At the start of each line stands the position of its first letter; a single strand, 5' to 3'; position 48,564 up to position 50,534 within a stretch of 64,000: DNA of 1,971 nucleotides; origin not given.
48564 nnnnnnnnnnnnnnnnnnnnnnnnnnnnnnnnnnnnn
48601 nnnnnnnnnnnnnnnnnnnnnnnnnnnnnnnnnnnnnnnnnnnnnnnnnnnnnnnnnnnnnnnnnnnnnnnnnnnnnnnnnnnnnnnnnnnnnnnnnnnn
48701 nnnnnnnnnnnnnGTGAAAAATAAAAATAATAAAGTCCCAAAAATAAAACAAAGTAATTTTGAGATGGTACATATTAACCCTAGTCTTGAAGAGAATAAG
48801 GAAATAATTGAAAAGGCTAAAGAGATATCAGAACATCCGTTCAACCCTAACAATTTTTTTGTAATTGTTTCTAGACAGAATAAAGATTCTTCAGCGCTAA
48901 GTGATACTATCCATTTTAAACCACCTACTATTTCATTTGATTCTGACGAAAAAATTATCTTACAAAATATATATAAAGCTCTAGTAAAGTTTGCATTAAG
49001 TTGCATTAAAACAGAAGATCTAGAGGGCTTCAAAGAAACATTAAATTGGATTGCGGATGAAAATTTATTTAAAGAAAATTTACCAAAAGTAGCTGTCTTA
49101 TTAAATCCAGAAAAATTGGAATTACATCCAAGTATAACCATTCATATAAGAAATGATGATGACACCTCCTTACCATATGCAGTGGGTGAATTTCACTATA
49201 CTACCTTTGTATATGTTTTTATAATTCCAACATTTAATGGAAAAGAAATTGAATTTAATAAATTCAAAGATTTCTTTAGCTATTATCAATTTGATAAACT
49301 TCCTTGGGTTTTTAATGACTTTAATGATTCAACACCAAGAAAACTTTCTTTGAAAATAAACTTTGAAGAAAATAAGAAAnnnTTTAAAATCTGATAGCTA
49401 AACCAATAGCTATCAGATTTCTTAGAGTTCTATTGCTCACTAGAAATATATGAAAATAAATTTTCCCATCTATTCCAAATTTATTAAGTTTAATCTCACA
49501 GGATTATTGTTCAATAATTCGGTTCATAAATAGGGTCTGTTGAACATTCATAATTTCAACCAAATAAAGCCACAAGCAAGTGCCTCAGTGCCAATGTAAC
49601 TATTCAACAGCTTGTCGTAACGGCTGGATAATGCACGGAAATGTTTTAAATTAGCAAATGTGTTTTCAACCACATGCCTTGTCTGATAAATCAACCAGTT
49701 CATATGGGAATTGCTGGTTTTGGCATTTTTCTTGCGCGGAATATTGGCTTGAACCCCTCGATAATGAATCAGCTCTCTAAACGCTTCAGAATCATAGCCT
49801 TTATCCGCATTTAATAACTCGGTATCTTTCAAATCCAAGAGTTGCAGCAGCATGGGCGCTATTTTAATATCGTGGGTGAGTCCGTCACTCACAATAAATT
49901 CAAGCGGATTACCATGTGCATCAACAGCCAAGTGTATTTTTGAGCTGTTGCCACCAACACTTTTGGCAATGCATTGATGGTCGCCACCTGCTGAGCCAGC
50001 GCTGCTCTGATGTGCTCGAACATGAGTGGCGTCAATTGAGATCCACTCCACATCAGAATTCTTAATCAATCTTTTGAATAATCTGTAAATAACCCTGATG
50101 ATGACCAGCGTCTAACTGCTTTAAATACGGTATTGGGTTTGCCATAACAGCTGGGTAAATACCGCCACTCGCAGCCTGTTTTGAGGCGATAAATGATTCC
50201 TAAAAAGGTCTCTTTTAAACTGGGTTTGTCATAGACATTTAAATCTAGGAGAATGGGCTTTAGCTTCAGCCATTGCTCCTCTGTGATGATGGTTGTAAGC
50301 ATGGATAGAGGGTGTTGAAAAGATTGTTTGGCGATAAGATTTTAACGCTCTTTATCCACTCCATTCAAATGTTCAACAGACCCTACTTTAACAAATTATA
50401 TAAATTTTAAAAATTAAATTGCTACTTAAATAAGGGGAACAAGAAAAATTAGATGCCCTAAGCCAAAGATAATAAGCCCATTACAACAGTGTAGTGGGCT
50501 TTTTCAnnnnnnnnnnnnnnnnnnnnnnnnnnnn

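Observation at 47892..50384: Orphan AT-rich gene with central HNH-like nuclease motif trapped between an IS5-family element and a solo copy of the same IS end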

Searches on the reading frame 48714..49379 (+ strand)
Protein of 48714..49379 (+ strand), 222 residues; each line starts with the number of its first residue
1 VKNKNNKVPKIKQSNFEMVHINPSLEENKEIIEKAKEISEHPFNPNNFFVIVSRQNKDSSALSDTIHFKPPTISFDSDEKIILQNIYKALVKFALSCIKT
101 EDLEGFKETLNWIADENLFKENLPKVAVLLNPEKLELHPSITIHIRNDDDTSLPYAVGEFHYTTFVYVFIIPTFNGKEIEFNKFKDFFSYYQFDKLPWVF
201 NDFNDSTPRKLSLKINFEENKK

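Call 56: predict_structure(alignment_id=A3)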
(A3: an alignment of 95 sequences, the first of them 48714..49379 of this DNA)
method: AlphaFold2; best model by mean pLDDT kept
length: 222 residues; sequences in the alignment: 95
mean_pLDDT: 87.7   pTM: 0.78
mean pLDDT of the five models: 87.7, 86.3, 86.2, 85.9, 85.4
residues with pLDDT >= 90: 125; 70-90: 75; 50-70: 20; < 50: 2
segments of 3 or more residues with pLDDT < 50: none
pLDDT, mean of each block of 10 residues (from residue 1): 64 88 90 87 86 70 64 87 96 97 95 96 94 90 94 94 96 84 88 94 95 83 63
secondary structure, 60 per line:
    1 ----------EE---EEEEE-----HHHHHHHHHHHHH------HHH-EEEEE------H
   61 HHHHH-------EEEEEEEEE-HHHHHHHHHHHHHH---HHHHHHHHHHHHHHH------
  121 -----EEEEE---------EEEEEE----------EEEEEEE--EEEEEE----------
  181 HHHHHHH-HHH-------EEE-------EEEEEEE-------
elements in order: E16-20 H26-38 E49-53 H60-65 E73-81 H83-96 H100-114 E126-130 E140-145 E156-162 E165-170 H181-187 E199-201 E209-215

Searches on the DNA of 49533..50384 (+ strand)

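Call 9: search_dna_similar(query=window:49533-50384:+, collection=plasmids, mode=near, max_rows=12)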
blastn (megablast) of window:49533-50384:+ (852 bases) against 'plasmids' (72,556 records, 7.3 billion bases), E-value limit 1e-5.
No match.

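Call 58: search_dna_similar(query=window:49533-50384:+, collection=plasmids, mode=distant, max_rows=12)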
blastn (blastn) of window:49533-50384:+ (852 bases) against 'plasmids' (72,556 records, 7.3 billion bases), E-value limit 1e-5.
Records with a match: 163; places in all: 209; records where one place covers at least 80% of the query: 6.
Best place of each record, by identity: 80-90% 6; 60-80% 157.
By first word of the organism name: Acinetobacter 123; Actinobacillus 15; Pasteurella 7; Providencia 5; Mannheimia 3; Glaesserella 3; Moraxella 2; Alteromonas 2; Proteus 1; [Pasteurella] 1; and 1 more.
By predicted mobility (MOB-suite, as given by PLSDB): mobilizable 110; non-mobilizable 45; conjugative 8.
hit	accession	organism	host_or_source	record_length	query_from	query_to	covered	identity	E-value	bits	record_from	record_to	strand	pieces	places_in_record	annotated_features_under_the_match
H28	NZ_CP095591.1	Providencia stuartii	Homo sapiens,Pure culture one microbial ...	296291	1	852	100%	68.8%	4e-80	306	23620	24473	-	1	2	none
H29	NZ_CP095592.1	Providencia stuartii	Homo sapiens,Pure culture one microbial ...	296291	1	852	100%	68.8%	4e-80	306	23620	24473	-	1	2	none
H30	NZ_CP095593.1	Providencia stuartii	Homo sapiens,Pure culture one microbial ...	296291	1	852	100%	68.8%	4e-80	306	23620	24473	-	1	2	none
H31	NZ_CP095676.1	Providencia stuartii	Homo sapiens,Pure culture one microbial ...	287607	1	852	100%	68.8%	4e-80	306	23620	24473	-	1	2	none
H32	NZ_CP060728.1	Providencia rettgeri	duck,intestine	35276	1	852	100%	67.9%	4e-62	247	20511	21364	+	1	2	IS5 family transposase | hypothetical protein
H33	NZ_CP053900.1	Proteus mirabilis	duck,intestine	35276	1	852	100%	67.9%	4e-62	247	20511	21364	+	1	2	IS5 family transposase | hypothetical protein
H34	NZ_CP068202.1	Acinetobacter johnsonii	-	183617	77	578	59%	67.3%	7e-27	129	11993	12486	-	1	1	none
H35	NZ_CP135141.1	Moraxella sp. DOX410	sediment soil,sediment soil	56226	256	743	57%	65.7%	3e-19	104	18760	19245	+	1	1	IS5 family transposase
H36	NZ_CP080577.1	Acinetobacter lwoffii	cell culture,permafrost, Kolyma lowland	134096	77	522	52%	67.8%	2e-26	128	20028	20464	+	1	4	IS5-like element ISAba31 family transposase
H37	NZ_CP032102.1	Acinetobacter lwoffii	cell culture,permafrost, Kolyma lowland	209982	77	522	52%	67.8%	2e-26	128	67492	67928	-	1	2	IS5-like element ISAba31 family transposase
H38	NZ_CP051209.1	Acinetobacter sp. NEB149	cell culture,R.J.Roberts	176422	77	522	52%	67.8%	2e-26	128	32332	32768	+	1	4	IS5-like element ISAba31 family transposase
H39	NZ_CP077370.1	Acinetobacter lwoffii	-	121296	77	522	52%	67.6%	3e-25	123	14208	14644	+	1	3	IS5-like element ISAba31 family transposase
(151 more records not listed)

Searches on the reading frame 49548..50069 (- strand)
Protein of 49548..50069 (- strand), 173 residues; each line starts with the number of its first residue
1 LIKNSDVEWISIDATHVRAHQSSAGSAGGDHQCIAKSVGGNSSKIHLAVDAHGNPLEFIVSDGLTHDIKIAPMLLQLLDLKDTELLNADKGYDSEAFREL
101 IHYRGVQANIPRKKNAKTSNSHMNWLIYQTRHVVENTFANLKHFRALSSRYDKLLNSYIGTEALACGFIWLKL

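Call 3: search_protein_families(library=pfam, proteins=[window:49548-50069:-], max_evalue=1)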
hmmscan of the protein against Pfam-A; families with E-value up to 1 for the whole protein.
window:49548-50069:- (173 aa): 5 families
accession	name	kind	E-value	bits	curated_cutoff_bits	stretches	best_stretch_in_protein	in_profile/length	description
PF01609.27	DDE_Tnp_1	-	7.8e-20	71.9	23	1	10-155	7-185/200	Transposase DDE domain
PF13586.12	DDE_Tnp_1_2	-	3.3e-11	43.9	29.2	1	87-172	2-86/86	Transposase DDE domain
PF13359.12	DDE_Tnp_4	-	2.1e-08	34.4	24.8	1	12-153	1-140/158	DDE superfamily endonuclease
PF13612.12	DDE_Tnp_1_3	-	5.1e-07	30.2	27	1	44-145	47-145/155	Transposase DDE domain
PF08805.16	PilS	-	0.017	15.6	22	1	83-121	19-56/138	PilS N terminal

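Call 5: search_protein_families(library=ncbifam, proteins=[window:49548-50069:-], max_evalue=1)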
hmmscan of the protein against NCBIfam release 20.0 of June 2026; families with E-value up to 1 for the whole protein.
window:49548-50069:- (173 aa): 6 families
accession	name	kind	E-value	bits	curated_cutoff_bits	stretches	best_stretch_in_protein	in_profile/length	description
NF033580.1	transpos_IS5_3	equivalog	5.1e-46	157.3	110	1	5-171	87-258/258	IS5 family transposase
NF033581.1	transpos_IS5_4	equivalog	1.8e-14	53.8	140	1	8-151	116-264/285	IS5 family transposase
NF033520.1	transpos_IS982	equivalog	2.5e-14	53.5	130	1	44-150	115-221/243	IS982 family transposase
NF033579.1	transpos_IS5_2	equivalog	1e-13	51.5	140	1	11-143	112-260/289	IS5 family transposase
NF033592.1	transpos_IS4_1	equivalog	7.3e-08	31.9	115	1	11-118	110-212/332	IS4 family transposase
NF033551.1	transpos_IS1182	equivalog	5e-06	25.7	270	1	43-117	268-344/488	IS1182 family transposase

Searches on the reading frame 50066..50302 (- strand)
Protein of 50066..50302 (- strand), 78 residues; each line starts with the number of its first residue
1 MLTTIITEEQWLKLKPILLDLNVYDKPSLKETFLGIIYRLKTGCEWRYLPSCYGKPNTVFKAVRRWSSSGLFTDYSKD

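Call 3: search_protein_families(library=pfam, proteins=[window:50066-50302:-], max_evalue=1)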
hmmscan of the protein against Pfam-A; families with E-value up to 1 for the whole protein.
window:50066-50302:- (78 aa): 1 family
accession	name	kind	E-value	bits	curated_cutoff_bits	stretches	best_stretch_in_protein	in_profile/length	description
PF13340.11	DUF4096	-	9.4e-17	61.5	34.3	1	6-73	1-73/76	Putative transposase of IS4/5 family (DUF4096)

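Call 5: search_protein_families(library=ncbifam, proteins=[window:50066-50302:-], max_evalue=1)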
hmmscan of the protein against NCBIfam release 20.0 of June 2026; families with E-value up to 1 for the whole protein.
window:50066-50302:- (78 aa): 1 family
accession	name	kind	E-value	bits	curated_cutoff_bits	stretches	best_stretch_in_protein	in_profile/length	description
NF033580.1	transpos_IS5_3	equivalog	4.1e-16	59.3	110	1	5-74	4-76/258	IS5 family transposase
